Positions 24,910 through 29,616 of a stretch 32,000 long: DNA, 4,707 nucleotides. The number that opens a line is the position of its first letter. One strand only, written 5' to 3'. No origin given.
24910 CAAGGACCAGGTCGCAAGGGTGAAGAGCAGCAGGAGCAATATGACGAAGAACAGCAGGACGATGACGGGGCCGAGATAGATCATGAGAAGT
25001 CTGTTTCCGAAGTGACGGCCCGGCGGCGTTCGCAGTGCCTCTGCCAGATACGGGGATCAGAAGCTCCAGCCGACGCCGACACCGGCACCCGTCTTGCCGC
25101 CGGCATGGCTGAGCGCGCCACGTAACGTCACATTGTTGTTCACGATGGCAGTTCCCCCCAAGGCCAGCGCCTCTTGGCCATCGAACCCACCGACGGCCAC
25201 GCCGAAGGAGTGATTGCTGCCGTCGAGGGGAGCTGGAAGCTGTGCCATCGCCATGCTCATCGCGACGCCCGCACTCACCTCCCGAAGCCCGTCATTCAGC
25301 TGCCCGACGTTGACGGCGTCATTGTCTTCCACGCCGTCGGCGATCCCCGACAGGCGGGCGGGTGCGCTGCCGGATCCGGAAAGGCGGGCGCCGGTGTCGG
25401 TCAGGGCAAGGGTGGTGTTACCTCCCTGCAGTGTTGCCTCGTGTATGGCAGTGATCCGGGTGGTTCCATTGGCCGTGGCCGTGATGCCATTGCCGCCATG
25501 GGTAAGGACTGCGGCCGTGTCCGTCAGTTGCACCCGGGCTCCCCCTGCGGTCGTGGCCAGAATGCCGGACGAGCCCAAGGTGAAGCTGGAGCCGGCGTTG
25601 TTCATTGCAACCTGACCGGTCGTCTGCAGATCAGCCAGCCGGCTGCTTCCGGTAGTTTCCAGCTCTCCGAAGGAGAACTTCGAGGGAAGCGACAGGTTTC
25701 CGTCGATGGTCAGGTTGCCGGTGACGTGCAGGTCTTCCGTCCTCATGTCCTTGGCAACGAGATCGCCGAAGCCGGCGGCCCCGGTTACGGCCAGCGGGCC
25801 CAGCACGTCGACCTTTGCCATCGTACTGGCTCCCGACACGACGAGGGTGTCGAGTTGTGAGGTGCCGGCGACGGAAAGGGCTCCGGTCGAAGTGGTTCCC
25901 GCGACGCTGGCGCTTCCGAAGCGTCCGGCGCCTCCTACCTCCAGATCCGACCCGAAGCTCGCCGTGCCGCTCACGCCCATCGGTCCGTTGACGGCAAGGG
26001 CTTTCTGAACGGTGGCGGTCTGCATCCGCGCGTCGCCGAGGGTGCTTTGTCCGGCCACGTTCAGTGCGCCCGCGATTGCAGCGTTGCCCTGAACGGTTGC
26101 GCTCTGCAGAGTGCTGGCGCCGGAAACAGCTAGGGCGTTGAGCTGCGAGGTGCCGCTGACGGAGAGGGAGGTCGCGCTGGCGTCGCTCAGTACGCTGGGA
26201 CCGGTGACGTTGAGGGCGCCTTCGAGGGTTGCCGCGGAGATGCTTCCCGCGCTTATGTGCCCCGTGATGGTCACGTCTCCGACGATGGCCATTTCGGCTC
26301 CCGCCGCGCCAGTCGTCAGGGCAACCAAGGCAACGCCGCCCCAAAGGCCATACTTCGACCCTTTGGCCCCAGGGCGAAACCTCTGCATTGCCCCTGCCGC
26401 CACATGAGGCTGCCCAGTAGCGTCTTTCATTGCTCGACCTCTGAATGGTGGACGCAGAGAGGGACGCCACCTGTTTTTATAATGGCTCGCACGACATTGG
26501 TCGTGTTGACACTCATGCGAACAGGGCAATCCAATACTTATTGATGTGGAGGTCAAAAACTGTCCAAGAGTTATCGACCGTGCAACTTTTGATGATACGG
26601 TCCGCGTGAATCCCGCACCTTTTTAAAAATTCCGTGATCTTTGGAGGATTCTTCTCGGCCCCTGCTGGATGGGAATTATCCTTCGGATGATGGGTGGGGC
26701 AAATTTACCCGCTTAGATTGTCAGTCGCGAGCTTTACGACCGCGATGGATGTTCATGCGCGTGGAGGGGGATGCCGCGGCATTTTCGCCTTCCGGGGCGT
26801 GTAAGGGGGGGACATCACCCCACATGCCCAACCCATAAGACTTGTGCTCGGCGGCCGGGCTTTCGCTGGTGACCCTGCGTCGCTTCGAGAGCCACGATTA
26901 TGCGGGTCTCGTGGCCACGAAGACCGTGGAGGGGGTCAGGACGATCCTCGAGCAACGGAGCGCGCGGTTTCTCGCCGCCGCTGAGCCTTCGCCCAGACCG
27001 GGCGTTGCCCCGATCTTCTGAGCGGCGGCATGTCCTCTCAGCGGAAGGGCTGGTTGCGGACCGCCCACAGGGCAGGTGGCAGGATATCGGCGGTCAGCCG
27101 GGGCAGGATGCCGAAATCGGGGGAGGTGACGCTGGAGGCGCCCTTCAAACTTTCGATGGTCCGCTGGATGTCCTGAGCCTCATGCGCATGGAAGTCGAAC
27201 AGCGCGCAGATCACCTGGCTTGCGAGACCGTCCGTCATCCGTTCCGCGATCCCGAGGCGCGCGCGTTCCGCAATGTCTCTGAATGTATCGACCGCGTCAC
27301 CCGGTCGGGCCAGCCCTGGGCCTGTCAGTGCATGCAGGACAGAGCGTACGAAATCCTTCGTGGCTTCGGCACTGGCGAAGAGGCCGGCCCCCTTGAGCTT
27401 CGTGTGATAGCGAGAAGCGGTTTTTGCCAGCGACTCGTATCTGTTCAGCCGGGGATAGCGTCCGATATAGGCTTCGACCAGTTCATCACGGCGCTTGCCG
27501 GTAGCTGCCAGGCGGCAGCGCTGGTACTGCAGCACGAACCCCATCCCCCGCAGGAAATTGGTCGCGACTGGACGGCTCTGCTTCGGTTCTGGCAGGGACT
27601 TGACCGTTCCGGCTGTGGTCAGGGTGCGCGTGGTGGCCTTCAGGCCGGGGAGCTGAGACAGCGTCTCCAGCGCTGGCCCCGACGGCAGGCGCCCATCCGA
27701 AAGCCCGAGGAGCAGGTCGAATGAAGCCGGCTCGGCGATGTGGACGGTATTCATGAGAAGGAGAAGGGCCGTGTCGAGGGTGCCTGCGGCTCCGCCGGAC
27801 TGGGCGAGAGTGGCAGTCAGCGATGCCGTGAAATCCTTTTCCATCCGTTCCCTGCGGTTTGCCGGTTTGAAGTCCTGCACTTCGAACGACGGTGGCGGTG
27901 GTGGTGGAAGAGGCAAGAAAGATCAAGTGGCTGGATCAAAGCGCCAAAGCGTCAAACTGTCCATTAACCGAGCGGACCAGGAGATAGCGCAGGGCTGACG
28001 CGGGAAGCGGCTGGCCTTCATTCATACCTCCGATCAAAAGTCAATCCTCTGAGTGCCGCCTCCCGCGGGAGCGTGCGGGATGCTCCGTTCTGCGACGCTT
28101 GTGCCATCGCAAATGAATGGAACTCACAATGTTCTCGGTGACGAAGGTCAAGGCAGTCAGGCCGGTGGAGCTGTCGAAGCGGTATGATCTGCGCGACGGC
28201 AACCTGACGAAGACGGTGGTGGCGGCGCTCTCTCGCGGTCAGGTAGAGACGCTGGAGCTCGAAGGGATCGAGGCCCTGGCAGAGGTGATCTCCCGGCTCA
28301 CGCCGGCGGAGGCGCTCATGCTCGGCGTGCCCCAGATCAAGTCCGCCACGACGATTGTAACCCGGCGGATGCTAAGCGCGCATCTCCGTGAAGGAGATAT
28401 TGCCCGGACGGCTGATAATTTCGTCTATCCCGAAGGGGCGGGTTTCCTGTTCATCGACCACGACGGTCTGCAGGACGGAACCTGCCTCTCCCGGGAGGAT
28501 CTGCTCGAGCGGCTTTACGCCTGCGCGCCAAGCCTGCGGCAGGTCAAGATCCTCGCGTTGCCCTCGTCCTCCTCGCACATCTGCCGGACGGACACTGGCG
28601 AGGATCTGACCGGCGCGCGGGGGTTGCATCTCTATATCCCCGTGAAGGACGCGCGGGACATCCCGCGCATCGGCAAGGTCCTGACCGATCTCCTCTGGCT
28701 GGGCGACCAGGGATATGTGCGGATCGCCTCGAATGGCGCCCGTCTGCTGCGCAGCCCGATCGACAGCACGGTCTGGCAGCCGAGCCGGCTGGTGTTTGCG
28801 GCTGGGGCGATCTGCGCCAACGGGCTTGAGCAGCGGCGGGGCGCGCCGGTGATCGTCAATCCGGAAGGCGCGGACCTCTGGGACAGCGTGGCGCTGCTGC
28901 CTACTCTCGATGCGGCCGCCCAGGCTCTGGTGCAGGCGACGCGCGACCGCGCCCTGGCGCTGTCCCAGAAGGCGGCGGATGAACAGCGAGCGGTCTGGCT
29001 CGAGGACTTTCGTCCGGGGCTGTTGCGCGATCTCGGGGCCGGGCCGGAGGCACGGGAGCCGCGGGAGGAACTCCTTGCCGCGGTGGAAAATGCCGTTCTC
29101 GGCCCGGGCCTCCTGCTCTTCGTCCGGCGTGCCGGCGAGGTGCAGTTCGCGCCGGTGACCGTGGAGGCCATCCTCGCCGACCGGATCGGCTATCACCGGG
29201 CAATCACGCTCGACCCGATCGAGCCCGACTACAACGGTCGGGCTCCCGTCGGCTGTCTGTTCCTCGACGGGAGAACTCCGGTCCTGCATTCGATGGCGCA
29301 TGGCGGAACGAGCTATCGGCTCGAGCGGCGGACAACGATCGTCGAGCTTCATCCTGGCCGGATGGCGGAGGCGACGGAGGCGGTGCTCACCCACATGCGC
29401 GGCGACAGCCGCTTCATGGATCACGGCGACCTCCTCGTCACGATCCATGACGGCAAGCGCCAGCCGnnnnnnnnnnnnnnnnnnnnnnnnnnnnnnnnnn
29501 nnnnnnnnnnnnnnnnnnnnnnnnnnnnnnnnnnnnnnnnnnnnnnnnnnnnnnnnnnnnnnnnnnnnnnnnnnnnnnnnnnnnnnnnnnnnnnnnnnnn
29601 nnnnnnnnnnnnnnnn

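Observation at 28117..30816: Orphan 899-aa protein pairing AEP primase-polymerase-like motifs with an SF3-like P-loop module on a replicon that already has rep/parAB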

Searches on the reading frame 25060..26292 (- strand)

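Call 75: search_protein_families(library=pfam, proteins=[window:25060-26292:-], max_evalue=0.001)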
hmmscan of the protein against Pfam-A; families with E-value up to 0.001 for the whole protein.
window:25060-26292:- (411 aa): 2 families
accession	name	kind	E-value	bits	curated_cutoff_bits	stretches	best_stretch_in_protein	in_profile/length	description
PF03895.21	YadA_anchor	-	9.3e-15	54.9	22.7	1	353-411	1-60/60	YadA-like membrane anchor domain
PF05662.19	YadA_stalk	-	2.4e-07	31.4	28.4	1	313-342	1-30/43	Coiled stalk of trimeric autotransporter adhesin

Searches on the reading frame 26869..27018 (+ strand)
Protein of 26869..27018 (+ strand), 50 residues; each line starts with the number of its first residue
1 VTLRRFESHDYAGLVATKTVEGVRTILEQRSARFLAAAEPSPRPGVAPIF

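Call 57: search_protein_families(library=pfam, proteins=[window:26869-27018:+], max_evalue=0.1)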
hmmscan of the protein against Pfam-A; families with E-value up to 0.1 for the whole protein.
window:26869-27018:+ (50 aa): 0 families
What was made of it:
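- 26842..27021 (+): Small ORF that is an N-terminally truncated homologue of a 92-aa protein encoded next to the primase-helicase in relatives. The protein looks like an Xre-type HTH by eye. This ORF is a remnant. There was no Pfam hit (call 57).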

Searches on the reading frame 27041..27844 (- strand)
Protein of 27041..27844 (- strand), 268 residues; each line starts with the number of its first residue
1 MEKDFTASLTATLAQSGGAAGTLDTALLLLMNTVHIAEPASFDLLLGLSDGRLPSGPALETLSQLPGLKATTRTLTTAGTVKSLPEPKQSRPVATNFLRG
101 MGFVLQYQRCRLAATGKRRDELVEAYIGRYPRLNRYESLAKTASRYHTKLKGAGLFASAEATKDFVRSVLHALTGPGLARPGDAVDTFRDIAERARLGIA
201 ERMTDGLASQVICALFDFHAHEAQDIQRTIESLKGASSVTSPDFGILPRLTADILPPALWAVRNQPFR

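Call 57: search_protein_families(library=pfam, proteins=[window:27041-27844:-], max_evalue=0.1)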
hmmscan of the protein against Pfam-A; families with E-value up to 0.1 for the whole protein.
window:27041-27844:- (268 aa): 0 families

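Call 58: search_protein_families(library=phrogs, proteins=[window:27041-27844:-], max_evalue=0.01)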
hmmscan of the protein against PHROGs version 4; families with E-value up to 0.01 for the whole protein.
window:27041-27844:- (268 aa): 0 families

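Call 87: find_homologous_proteins(query=window:27041-27844:-, max_evalue=0.001)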
Query window:27041-27844:- (268 aa): 4 proteins with E <= 0.001 among 6935 candidates.
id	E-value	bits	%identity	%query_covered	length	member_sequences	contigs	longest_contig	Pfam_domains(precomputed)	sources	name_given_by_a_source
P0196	5.1e-170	581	100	100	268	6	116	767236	-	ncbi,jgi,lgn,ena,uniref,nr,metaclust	ncbi:hypothetical protein GQF56_21345 [Rhodobacter sphaeroides]|jgi:hypothetical protein|uniref:Unch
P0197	2.4e-83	298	99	53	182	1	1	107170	-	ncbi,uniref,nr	ncbi:hypothetical protein [Cereibacter sphaeroides]|uniref:hypothetical protein n=1 Tax=Cereibacter 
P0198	2.6e-55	206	46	87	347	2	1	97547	-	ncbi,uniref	ncbi:hypothetical protein [Rhodobacter sp. NSM]|uniref:hypothetical protein n=1 Tax=Rhodobacter sp. 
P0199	7.3e-54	201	44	87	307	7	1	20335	-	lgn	-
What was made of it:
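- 27041..27844 (-): Conserved partner gene (268 aa, WP_011331403.1, function unknown), divergently transcribed from the primase-helicase gene. There was no Pfam or PHROG hit (calls 57, 58), and the protein database returned only 4 clusters, all hypothetical (call 87).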

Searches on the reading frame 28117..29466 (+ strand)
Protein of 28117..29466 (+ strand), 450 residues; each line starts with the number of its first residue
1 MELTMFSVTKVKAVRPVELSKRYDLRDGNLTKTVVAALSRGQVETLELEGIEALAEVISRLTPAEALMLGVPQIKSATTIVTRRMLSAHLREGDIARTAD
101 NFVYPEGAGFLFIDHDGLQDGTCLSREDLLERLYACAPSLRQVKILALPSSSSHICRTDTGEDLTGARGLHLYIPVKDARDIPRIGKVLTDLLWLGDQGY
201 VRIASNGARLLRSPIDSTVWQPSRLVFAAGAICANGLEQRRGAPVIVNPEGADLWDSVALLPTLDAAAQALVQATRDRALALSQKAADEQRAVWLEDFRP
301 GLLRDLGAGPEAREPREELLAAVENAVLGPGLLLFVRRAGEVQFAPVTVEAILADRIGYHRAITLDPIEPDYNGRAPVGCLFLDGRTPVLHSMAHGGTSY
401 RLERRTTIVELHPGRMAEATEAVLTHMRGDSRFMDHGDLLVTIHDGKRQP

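Call 33: predict_structure(alignment_id=A2)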
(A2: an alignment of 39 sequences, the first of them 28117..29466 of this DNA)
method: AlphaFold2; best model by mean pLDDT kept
length: 450 residues; sequences in the alignment: 39
mean_pLDDT: 93.0   pTM: 0.84
mean pLDDT of the five models: 93.0, 92.8, 92.2, 91.9, 91.0
residues with pLDDT >= 90: 358; 70-90: 87; 50-70: 5; < 50: 0
segments of 3 or more residues with pLDDT < 50: none
pLDDT, mean of each block of 10 residues (from residue 1): 91 95 94 87 98 98 97 97 89 94 98 95 96 98 98 97 96 98 98 97 92 94 95 97 97 97 98 98 96 92 91 90 93 94 95 94 94 89 91 89 82 85 79 76 75
secondary structure, 60 per line:
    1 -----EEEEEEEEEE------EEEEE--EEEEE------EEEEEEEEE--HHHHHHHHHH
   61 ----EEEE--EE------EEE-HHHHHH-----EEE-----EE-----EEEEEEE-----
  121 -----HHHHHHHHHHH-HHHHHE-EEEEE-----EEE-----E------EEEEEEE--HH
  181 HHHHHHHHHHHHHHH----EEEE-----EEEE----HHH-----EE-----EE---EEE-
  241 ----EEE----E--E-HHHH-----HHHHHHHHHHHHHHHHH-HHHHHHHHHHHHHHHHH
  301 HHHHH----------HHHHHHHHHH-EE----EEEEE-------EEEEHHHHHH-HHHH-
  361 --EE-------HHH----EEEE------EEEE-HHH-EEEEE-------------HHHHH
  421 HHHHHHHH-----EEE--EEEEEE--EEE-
elements in order: E6-15 E22-26 E29-33 E40-48 H51-60 E65-68 E79-81 H83-88 E94-96 E109-115 H126-136 H138-142 E145-149 E155-157 E170-176 H179-195 E200-203 E209-212 E237-239 E245-247 H257-260 H266-282 H284-305 H316-325 E333-337 E345-348 H349-354 H356-359 E379-382 E389-392 E398-402 H416-428 E434-436 E439-444 E447-449
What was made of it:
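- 28117..28416 (+): N-terminal beta-rich domain (aa 1-100) that travels with the primase module. AF2 model with pLDDT 93, strands E6-48 and E65-96 (call 33).
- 28453..28854 (+): AEP catalytic core (aa 113-246). Motif I is D114-x-D116, motif II is TGARGLH171LY, and motif III is D216. The motifs lie on or just after strands in the model (call 33).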

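Call 40: fold_search(model_id=the predicted structure, library=pdb)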
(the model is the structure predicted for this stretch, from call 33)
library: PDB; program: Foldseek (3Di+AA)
matches with E <= 10: 515; with E <= 0.001: 0
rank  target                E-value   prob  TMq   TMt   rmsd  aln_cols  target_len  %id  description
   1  1e4f                  9.8e-02  0.07  0.09  0.11  19.6       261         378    9  FtsA (apo form) from Thermotoga maritima (released 2000-10-18)
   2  3dkx_A                1.3e-01  0.14  0.14  0.26  20.4       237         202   11  Crystal Structure of the replication initiator protein encoded on plasmid pMV158 (RepB), trigonal form, to 2.7 Ang res (released 2009-06-30)
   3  3dky_B                1.9e-01  0.13  0.14  0.25  18.1       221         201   13  Crystal Structure of the replication initiator protein encoded on plasmid pMV158 (RepB), tetragonal form, to 3.6 Ang r (released 2009-06-30)
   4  7yav_A                2.6e-01  0.08  0.12  0.11  18.1       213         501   11  Crystal structure of Diels-Alderase MaDA1 (released 2024-01-24)
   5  3dkx_C                3.0e-01  0.11  0.14  0.26  18.4       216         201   15  Crystal Structure of the replication initiator protein encoded on plasmid pMV158 (RepB), trigonal form, to 2.7 Ang res (released 2009-06-30)
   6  7uw5_A                3.5e-01  0.11  0.12  0.08  15.1       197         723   11  EcMscK G924S mutant in a closed conformation (released 2022-11-23)
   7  6c0d                  3.5e-01  0.08  0.12  0.13  20.2       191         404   16  Crystal structure of an Amidase (hydantoinase/carbamoylase family) from Burkholderia phymatum (released 2018-03-21)
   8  3dky_A                3.9e-01  0.10  0.14  0.26  19.5       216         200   14  Crystal Structure of the replication initiator protein encoded on plasmid pMV158 (RepB), tetragonal form, to 3.6 Ang r (released 2009-06-30)
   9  1e4g                  3.9e-01  0.04  0.09  0.11  18.7       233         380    9  FtsA (ATP-bound form) from Thermotoga maritima (released 2000-10-18)
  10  4a2a_A                3.9e-01  0.02  0.10  0.11  24.0       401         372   10  Thermotoga maritima FtsA:FtsZ(336-351) (released 2012-04-25)
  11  2nuh                  4.2e-01  0.12  0.10  0.28   8.8        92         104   20  Crystal structure of CutA from the phytopathgen bacterium Xylella fastidiosa (released 2007-01-03)
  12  8c7g_C                4.2e-01  0.03  0.08  0.09  19.1       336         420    9  Drosophila melanogaster Rab7 GEF complex Mon1-Ccz1-Bulli (released 2023-05-17)
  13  7d8b_A                4.4e-01  0.08  0.13  0.25  13.1       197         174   14  Engineering Disulphide-Free Autonomous Antibody VH Domains to modulate intracellular pathways (released 2021-08-25)
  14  3ili                  4.7e-01  0.14  0.14  0.29   7.5       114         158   16  Crystal structure of E. coli HPPK(D95A) (released 2010-08-11)
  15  8amu_F                4.7e-01  0.13  0.11  0.27   6.5        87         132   18  RepB pMV158 OBD domain bound to DDR region (released 2023-02-08)
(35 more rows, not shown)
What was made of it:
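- Foldseek of the N-module against PDB found nothing (best E 0.098, call 40).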

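Call 46: fold_search(model_id=the predicted structure, library=viral)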
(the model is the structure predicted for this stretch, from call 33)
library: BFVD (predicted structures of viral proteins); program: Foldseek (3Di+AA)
matches with E <= 10: 485; with E <= 0.001: 8
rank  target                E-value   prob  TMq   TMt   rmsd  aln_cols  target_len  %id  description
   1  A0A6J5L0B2            8.6e-35  1.00  0.63  0.26   9.4       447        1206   25  Replication origin-binding protein [uncultured Caudovirales phage]
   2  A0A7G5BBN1            2.8e-34  1.00  0.72  0.38   6.9       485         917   24  DUF927 domain-containing protein [Ralstonia phage Simangalove]
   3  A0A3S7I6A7            7.0e-34  1.00  0.67  0.57   5.0       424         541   24  Uncharacterized protein [Xanthomonas phage XPV1]
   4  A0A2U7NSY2            8.0e-31  1.00  0.74  0.30   3.9       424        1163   20  (no name in the UniProt tables at hand)
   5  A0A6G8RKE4            2.6e-08  1.00  0.36  0.42  12.5       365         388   12  Replication origin binding protein [Salmonella phage falkor]
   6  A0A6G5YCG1            2.7e-07  1.00  0.32  0.16   9.4       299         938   12  (no name in the UniProt tables at hand)
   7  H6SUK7                6.0e-05  1.00  0.30  0.42  14.4       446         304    8  Uncharacterized protein [Campylobacter virus IBB35]
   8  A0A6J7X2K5            1.0e-04  1.00  0.26  0.17  14.0       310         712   16  Primase C-terminal 1 domain-containing protein [uncultured Caudovirales phage]
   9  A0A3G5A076            2.9e-03  0.89  0.25  0.16  20.2       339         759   10  Bacteriophage T5 Orf172 DNA-binding domain-containing protein [Harvfovirus sp.]
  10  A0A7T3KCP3            3.1e-03  0.94  0.22  0.14  13.1       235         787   11  Putative DEAD/DEAH box helicase [Campylobacter phage F207]
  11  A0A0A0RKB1            3.7e-03  0.96  0.24  0.13   9.1       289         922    8  (no name in the UniProt tables at hand)
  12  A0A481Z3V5            7.4e-03  0.54  0.22  0.22  20.9       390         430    9  DNA primase [Pithovirus LCPAC001]
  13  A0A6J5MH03            1.5e-02  0.51  0.29  0.16  19.0       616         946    9  DUF927 domain-containing protein [uncultured Caudovirales phage]
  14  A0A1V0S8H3            2.0e-02  0.54  0.26  0.22  13.5       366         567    8  Primase C-terminal 2 domain-containing protein [Catovirus CTV1]
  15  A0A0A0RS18            3.8e-02  0.28  0.16  0.10   9.9       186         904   13  Putative primase-helicase [Yellowstone Lake virophage 5]
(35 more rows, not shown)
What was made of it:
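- Foldseek matches the N-module to phage replication proteins at E 1e-31 to 1e-35 and to a PriCT-1 protein at E 1e-4 (call 46). BFVD structural matches are strong (call 46).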
